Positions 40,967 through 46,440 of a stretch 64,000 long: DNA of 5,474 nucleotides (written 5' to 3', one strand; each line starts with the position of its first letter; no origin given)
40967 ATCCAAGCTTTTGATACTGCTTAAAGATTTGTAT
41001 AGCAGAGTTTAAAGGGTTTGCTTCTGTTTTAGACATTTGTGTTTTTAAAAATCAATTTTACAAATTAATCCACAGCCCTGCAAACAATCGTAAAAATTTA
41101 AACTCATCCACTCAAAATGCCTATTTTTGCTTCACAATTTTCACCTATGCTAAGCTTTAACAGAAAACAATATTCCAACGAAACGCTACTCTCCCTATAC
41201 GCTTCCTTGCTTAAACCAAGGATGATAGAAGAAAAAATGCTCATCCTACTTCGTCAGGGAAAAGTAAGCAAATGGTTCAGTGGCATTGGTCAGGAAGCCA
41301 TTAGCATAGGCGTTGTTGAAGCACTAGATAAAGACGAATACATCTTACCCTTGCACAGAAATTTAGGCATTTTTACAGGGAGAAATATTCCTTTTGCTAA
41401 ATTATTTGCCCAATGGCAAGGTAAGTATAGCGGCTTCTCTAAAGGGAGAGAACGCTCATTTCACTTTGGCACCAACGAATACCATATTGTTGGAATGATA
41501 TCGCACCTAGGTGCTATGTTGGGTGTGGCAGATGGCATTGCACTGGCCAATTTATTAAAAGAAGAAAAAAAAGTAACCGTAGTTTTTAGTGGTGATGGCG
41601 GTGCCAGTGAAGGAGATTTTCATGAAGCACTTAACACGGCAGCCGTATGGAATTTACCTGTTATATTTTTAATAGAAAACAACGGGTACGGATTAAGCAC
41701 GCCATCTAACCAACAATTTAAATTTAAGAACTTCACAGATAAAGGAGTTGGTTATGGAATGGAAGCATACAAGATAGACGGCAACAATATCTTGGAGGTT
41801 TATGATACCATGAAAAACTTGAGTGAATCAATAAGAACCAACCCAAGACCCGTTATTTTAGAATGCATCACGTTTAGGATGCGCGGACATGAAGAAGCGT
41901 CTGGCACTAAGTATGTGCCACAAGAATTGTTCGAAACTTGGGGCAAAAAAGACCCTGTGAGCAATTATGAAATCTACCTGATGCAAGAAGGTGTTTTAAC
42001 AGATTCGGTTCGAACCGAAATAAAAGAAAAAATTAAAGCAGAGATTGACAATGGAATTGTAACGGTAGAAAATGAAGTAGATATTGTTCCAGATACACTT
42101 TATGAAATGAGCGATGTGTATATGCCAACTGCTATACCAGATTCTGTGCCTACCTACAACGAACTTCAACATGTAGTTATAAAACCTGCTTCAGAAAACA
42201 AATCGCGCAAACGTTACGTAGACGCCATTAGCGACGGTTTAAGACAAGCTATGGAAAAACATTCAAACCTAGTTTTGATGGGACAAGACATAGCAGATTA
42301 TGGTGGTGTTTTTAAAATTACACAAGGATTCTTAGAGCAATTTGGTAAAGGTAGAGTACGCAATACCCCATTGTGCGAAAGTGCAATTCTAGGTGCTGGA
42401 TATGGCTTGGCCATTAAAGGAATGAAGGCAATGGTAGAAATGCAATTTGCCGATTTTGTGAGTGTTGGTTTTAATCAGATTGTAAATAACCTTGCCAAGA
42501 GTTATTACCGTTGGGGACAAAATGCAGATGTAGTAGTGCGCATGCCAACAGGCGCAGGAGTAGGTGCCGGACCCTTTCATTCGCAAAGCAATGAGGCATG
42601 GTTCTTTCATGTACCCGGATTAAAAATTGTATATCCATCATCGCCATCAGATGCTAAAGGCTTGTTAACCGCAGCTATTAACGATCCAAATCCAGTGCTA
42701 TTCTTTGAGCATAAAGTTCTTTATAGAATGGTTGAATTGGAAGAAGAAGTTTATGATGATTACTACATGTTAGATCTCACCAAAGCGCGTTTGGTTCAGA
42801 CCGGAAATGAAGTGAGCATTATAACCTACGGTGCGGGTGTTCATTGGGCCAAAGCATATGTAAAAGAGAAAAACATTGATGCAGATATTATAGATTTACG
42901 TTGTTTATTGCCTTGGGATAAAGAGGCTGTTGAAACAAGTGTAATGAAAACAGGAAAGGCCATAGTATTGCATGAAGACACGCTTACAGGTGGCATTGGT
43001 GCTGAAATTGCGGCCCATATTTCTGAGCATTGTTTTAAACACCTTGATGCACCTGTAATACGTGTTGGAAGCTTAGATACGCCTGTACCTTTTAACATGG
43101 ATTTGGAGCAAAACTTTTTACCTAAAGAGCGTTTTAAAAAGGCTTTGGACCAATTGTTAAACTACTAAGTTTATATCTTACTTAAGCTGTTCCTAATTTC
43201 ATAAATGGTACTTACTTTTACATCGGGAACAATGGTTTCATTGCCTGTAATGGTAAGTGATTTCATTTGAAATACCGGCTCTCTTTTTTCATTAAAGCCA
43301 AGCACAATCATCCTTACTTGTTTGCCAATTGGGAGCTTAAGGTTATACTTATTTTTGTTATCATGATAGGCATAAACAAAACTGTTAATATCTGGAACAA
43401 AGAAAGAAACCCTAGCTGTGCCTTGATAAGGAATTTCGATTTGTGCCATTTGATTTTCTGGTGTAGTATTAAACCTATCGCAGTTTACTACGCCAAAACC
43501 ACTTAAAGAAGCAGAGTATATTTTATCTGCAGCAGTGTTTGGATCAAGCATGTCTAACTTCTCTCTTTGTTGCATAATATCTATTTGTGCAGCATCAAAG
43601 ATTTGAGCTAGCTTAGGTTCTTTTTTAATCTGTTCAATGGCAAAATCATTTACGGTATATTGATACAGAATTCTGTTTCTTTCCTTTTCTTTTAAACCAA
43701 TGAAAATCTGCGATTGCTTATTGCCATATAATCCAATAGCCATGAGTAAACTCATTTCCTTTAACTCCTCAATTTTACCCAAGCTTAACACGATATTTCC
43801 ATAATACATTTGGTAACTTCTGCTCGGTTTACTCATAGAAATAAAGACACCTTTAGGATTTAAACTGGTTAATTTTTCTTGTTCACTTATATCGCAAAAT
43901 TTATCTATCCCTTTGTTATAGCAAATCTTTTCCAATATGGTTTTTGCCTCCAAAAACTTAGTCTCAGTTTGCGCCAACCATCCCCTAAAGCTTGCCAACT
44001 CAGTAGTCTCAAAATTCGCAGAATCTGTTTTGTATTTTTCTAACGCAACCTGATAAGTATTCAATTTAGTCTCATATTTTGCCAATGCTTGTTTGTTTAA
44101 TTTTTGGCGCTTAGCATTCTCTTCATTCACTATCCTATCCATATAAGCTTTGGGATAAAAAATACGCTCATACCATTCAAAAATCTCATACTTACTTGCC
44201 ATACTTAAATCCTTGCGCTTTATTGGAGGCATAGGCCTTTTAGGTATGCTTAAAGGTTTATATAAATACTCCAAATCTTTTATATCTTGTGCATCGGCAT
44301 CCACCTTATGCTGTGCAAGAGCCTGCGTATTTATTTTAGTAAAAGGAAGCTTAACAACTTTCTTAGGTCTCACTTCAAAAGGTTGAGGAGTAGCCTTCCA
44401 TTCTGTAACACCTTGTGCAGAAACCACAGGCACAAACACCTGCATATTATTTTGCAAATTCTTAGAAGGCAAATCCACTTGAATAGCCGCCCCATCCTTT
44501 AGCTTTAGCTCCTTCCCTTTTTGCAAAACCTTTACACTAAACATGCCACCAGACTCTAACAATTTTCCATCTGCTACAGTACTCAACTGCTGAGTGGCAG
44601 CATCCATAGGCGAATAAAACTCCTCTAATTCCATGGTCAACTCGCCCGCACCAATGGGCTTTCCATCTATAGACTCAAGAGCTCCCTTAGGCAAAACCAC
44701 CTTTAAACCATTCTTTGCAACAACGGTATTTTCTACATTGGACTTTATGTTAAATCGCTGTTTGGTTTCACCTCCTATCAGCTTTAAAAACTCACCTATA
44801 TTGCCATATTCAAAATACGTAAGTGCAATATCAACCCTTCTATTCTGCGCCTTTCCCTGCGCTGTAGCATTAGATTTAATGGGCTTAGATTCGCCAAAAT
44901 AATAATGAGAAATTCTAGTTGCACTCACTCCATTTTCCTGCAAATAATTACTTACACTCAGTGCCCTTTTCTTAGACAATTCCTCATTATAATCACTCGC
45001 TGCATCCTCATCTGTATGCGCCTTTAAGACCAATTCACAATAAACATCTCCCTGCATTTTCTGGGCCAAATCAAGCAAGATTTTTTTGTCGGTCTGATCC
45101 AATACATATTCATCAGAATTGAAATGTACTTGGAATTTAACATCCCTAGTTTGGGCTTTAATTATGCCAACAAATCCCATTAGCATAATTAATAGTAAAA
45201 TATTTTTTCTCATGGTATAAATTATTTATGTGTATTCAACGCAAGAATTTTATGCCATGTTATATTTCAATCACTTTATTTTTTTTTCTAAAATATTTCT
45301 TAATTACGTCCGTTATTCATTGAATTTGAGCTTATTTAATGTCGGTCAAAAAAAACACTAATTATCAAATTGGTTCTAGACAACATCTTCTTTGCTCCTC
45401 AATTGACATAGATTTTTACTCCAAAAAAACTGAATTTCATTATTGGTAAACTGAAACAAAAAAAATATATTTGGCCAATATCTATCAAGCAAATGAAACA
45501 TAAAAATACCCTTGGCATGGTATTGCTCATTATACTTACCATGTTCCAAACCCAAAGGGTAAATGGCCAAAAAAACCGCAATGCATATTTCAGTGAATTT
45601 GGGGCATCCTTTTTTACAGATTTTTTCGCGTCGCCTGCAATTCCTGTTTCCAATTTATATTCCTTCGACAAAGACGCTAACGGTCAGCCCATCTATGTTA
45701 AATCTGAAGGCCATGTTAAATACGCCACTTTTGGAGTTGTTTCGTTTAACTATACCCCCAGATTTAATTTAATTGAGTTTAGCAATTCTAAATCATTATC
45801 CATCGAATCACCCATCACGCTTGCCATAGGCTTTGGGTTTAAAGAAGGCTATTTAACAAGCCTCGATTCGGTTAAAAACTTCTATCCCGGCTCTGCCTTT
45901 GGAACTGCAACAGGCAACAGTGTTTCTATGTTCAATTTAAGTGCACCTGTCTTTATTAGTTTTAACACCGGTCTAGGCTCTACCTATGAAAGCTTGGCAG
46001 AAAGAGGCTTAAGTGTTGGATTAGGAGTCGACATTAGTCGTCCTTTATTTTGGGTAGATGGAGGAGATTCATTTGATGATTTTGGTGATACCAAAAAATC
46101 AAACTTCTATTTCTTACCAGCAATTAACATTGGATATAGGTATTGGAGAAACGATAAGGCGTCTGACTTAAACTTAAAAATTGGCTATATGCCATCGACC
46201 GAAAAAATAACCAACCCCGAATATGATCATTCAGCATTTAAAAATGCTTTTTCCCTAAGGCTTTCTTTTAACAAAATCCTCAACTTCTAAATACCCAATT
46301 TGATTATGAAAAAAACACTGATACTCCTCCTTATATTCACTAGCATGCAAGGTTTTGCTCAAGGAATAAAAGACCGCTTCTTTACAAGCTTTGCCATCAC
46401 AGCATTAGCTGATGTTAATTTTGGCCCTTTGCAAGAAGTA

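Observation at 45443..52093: Self-contained five-gene operon: three small beta-barrel paralogues plus an active and an inactive transglutaminase-like protein pair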

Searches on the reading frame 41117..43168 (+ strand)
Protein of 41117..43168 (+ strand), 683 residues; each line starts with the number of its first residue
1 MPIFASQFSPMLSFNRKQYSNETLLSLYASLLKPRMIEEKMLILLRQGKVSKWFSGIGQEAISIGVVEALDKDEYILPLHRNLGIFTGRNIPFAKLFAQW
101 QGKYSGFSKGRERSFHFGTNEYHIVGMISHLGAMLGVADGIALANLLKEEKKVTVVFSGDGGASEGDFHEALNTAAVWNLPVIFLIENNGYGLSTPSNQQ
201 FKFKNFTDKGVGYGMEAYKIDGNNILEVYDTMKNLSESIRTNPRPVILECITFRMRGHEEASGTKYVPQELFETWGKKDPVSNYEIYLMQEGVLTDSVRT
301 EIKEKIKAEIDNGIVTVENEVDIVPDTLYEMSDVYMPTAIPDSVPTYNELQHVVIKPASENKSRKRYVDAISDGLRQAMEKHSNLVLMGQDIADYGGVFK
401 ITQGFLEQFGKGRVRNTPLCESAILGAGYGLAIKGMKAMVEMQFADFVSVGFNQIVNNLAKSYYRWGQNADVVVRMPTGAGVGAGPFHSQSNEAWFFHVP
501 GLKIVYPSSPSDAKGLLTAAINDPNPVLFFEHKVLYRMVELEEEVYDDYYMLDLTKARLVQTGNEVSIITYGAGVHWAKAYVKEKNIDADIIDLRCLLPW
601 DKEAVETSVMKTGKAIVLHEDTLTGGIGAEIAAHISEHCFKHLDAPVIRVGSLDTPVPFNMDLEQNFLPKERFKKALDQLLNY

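Call 82: search_protein_families(library=pfam, proteins=[window:41117-43168:+], max_evalue=0.00001)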
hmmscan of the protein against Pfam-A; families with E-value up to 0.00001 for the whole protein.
window:41117-43168:+ (683 aa): 5 families
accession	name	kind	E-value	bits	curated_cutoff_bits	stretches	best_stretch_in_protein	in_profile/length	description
PF00676.26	E1_dh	-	3.8e-67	226.8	22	1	33-320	6-294/300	Dehydrogenase E1 component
PF02779.29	Transket_pyr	-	7.4e-39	133.6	27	1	367-537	5-173/174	Transketolase, pyrimidine binding domain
PF02780.25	Transketolase_C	-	3.5e-31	108.1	25.9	1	556-670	2-120/124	Transketolase, C-terminal domain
PF02775.26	TPP_enzyme_C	-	2.8e-07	30.9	21.9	1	119-221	18-123/151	Thiamine pyrophosphate enzyme, C-terminal TPP binding domain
PF13292.11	DXP_synthase_N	-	1.5e-06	28.1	21.2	1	85-195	77-177/274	1-deoxy-D-xylulose-5-phosphate synthase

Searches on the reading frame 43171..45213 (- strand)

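Call 3: search_protein_families(library=pfam, proteins=[window:43171-45213:-], max_evalue=1)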
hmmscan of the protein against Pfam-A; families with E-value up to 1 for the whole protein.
window:43171-45213:- (680 aa): 3 families
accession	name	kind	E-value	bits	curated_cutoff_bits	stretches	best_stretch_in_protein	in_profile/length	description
PF00691.25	OmpA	-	2.3e-19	70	27.2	1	31-125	2-98/98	OmpA family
PF24501.1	Ig_TMEM131L_5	-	0.083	13.1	27.8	1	570-597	21-47/66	TMEM131L fifth Ig-like domain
PF20237.3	DUF6594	-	0.21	11.9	30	1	368-425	71-128/238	Family of unknown function (DUF6594)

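Call 4: search_protein_families(library=ncbifam, proteins=[window:43171-45213:-], max_evalue=1)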
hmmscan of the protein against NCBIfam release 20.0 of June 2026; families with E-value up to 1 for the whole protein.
window:43171-45213:- (680 aa): 37 families (the best 25 are shown)
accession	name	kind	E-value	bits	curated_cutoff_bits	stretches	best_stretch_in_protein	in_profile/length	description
NF053611.1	YiaD_Gzip_OmpA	equivalog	2e-27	96.3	175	1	28-131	103-206/206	YiaD family glycine zipper/OmpA-like lipoprotein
NF053612.1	anchor_PA1041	equivalog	3.9e-23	82.6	250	1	27-131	131-235/236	PA1041 family peptidoglycan-binding anchor lipoprotein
NF053585.1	OMP_LP_YfiB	equivalog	4.3e-21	75.5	128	1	27-130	56-159/163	outer membrane lipoprotein YfiB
NF033763.1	exchanger_TraB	exception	4.4e-20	71.1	700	1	28-131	393-497/522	outer membrane exchange protein TraB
TIGR02802.1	Pal_lipo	equivalog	2.8e-19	69.1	125.35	1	29-130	2-103/104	peptidoglycan-associated lipoprotein Pal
NF045787.1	OmpABordt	equivalog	5.8e-19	68.5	200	1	28-130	86-188/194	outer membrane protein OmpA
NF007804.1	PRK10510.1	equivalog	1.8e-15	56.9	307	1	31-132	116-217/219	OmpA family lipoprotein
NF053613.1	OMP_toxin_LptF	equivalog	2.1e-14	53.8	400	1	29-131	143-245/256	lipotoxin F family OmpA-related lipoprotein LptF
TIGR03350.1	type_VI_ompA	equivalog_domain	2.4e-14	53.4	139.8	1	30-130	33-136/137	type VI secretion system protein TssL, long form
NF006541.1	PRK09038.1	equivalog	8.6e-14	51.8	283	1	25-131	139-248/253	flagellar motor protein MotD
NF047620.1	FlgprotMotYVib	equivalog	2.6e-13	50.3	400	1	23-132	156-267/271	flagellar protein MotY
NF005999.0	PRK08126.1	subfamily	6.7e-13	48.2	571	1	74-132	373-431/432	hypothetical protein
NF006542.0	PRK09039.1-1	equivalog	5.8e-12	45.4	388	1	65-132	552-625/627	peptidoglycan -binding protein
NF006547.1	PRK09040.1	equivalog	9.9e-12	44.7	194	1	75-130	144-199/213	hypothetical protein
TIGR03789.1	pdsO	hypoth_equivalog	2.1e-11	43.9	152.2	1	25-129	137-241/243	sortase-associated OmpA-like protein PdsO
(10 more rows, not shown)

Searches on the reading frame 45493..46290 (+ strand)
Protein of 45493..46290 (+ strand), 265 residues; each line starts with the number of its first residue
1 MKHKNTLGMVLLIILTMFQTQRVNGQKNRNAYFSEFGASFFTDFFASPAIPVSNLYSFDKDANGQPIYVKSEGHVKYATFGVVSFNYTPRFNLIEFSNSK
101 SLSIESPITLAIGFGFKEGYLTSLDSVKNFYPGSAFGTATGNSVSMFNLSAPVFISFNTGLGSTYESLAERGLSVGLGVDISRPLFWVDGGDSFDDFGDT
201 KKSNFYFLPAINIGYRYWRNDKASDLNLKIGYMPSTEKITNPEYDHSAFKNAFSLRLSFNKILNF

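Call 3: search_protein_families(library=pfam, proteins=[window:45493-46290:+], max_evalue=1)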
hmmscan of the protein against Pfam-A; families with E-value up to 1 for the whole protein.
window:45493-46290:+ (265 aa): 0 families

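Call 4: search_protein_families(library=ncbifam, proteins=[window:45493-46290:+], max_evalue=1)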
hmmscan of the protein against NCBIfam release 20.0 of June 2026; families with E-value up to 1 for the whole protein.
window:45493-46290:+ (265 aa): 1 family
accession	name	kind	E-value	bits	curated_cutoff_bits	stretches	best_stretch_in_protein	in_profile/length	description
NF053819.1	EF0750_LPXTG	subfamily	0.12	12.9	47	1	1-49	1-48/105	EF2685/EF0750 family sortase-dependent surface protein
